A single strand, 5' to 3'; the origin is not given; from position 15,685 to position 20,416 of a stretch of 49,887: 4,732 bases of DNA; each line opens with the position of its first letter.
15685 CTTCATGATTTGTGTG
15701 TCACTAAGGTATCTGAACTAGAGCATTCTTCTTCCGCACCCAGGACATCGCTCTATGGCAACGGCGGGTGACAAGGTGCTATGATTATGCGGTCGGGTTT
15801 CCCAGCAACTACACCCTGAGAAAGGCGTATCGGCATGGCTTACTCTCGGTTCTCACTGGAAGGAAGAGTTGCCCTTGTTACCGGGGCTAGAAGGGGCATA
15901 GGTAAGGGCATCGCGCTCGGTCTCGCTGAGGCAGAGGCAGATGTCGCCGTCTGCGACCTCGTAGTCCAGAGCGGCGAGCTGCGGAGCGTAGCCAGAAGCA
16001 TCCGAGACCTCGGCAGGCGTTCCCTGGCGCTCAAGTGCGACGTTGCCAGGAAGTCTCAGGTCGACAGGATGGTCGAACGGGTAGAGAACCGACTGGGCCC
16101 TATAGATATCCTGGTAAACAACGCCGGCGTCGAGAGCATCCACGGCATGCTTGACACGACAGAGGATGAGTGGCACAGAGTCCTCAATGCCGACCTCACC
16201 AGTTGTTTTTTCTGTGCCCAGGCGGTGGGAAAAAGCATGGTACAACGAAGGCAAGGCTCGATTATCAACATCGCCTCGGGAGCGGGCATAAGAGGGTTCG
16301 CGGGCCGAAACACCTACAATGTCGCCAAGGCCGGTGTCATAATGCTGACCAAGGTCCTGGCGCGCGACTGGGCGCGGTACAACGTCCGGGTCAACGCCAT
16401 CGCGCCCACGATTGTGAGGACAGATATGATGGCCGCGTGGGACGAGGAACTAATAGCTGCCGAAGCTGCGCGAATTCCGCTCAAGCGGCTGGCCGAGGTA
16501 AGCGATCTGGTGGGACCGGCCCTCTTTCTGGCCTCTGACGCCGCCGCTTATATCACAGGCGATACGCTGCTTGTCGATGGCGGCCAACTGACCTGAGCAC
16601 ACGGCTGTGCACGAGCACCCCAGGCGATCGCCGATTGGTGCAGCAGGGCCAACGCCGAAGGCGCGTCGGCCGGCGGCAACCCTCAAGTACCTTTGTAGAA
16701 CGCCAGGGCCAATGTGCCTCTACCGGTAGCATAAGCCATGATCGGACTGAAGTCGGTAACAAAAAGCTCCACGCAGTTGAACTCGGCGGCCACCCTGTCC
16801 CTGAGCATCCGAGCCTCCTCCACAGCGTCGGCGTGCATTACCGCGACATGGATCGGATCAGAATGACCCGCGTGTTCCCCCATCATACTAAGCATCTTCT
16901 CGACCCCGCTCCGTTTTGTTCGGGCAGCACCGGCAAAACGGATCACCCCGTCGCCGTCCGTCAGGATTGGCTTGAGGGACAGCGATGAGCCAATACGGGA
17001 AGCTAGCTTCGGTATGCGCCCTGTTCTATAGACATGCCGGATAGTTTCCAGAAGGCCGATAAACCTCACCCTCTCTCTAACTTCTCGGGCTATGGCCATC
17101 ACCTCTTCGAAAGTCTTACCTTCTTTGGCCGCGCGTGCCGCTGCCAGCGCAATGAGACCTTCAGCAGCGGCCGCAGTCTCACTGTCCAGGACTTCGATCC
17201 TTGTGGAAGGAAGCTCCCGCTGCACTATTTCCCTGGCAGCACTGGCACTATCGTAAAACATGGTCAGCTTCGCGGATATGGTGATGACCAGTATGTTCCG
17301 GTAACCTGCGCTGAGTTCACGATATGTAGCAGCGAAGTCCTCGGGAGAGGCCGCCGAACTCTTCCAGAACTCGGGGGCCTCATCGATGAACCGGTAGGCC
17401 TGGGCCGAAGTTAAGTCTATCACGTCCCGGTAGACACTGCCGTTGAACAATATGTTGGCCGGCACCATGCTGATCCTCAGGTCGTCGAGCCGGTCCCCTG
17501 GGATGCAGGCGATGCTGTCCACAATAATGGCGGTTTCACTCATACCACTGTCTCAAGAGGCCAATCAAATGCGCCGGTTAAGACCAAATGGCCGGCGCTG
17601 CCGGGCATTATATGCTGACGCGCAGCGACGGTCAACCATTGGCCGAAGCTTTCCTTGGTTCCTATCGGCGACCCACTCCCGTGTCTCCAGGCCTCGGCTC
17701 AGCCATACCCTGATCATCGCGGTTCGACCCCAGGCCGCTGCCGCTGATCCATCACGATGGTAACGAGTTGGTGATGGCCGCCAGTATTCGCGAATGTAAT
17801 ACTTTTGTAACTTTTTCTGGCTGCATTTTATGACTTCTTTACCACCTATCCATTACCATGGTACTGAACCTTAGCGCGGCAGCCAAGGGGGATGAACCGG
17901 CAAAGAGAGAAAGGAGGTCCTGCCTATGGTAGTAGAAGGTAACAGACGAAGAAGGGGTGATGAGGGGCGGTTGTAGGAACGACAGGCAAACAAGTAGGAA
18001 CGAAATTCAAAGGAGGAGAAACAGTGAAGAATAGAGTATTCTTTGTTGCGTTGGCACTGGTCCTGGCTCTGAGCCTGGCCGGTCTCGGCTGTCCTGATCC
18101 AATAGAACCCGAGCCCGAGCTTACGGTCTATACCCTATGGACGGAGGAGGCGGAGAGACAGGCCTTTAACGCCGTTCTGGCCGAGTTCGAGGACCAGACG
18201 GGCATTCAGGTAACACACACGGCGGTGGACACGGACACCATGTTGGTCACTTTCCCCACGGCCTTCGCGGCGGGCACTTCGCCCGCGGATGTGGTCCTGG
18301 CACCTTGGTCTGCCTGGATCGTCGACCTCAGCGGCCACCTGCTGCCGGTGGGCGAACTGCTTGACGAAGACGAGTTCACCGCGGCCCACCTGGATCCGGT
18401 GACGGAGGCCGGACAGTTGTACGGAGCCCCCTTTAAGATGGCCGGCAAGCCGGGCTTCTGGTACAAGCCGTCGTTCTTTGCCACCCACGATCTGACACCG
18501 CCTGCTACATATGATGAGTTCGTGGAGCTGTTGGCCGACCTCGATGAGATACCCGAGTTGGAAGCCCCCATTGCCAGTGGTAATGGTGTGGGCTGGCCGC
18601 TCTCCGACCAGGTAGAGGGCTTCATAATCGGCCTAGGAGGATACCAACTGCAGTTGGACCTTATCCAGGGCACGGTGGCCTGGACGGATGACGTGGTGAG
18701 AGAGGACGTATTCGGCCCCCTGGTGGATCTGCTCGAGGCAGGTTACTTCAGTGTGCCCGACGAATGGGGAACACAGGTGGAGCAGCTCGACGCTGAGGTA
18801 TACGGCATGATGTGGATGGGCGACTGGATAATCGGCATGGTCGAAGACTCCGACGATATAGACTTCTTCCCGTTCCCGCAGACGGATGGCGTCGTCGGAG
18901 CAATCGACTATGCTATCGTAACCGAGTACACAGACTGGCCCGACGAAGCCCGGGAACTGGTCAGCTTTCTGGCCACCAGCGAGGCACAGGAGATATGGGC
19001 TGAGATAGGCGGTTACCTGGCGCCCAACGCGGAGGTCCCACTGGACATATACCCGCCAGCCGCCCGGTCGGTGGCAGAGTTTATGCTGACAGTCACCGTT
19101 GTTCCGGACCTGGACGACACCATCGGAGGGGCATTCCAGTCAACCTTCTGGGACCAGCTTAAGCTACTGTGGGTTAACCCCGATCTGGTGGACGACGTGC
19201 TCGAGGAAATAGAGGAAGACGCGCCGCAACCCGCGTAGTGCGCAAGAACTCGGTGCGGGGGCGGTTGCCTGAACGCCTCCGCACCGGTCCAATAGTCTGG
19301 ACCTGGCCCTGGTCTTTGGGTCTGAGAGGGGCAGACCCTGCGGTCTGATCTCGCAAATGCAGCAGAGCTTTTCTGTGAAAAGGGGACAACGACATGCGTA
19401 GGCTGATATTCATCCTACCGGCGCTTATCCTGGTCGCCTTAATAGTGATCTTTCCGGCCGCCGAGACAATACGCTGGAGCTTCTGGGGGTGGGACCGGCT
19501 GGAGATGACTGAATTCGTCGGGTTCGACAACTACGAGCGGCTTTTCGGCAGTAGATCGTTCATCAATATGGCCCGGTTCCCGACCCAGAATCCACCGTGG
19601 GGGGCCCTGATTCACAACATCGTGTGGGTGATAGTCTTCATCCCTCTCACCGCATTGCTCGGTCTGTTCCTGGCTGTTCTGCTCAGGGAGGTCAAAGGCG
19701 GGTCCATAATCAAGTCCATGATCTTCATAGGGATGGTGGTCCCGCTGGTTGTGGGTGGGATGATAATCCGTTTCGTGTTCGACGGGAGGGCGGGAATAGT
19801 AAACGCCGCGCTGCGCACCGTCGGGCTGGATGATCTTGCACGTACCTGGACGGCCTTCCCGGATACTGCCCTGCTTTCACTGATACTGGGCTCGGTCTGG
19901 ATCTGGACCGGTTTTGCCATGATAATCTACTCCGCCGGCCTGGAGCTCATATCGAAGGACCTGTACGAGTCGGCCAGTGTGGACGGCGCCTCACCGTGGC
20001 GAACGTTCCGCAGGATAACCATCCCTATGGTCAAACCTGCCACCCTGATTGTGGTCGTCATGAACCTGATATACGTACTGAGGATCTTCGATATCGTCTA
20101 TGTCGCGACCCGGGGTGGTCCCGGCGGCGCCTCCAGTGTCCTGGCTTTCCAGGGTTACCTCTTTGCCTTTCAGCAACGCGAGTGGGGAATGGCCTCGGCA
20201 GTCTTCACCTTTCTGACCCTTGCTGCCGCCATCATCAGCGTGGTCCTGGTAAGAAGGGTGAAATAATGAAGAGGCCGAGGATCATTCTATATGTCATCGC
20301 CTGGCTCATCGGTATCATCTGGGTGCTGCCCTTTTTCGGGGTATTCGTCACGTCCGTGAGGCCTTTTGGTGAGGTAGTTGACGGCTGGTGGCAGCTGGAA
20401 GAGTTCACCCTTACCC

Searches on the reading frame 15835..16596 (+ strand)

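Call 22: search_protein_families(library=pfam, proteins=[window:15835-16596:+], max_evalue=0.001)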
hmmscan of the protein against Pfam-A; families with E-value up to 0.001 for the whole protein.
window:15835-16596:+ (253 aa): 3 families
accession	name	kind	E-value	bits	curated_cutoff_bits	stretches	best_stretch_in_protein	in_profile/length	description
PF13561.12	adh_short_C2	-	8.1e-65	219.1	27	1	17-250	1-234/236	Enoyl-(Acyl carrier protein) reductase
PF00106.31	adh_short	-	6.9e-57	192.5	26.6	1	11-205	1-193/195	short chain dehydrogenase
PF08659.16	KR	-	2.3e-12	47.6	22.6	1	13-166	3-154/180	KR domain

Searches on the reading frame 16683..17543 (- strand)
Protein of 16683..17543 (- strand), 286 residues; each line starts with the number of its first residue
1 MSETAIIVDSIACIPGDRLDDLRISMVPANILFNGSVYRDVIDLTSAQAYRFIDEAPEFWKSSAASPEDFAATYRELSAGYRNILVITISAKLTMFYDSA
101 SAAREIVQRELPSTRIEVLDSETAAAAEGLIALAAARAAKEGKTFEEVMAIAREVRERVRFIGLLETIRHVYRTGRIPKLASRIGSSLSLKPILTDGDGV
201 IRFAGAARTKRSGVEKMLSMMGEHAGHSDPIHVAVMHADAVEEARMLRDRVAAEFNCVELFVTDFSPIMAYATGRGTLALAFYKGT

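Call 22: search_protein_families(library=pfam, proteins=[window:16683-17543:-], max_evalue=0.001)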
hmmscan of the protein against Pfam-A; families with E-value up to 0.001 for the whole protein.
window:16683-17543:- (286 aa): 1 family
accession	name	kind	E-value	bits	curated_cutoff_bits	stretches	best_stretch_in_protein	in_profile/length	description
PF02645.21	DegV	-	7.2e-63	213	27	1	4-284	2-279/280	Uncharacterised protein, DegV family COG1307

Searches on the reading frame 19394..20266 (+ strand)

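Call 22: search_protein_families(library=pfam, proteins=[window:19394-20266:+], max_evalue=0.001)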
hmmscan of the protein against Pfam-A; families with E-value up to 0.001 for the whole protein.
window:19394-20266:+ (290 aa): 1 family
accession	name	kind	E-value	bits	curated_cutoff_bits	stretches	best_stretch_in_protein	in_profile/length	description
PF00528.27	BPD_transp_1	-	6.8e-23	81.8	26.4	1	88-285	3-174/184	Binding-protein-dependent transport system inner membrane component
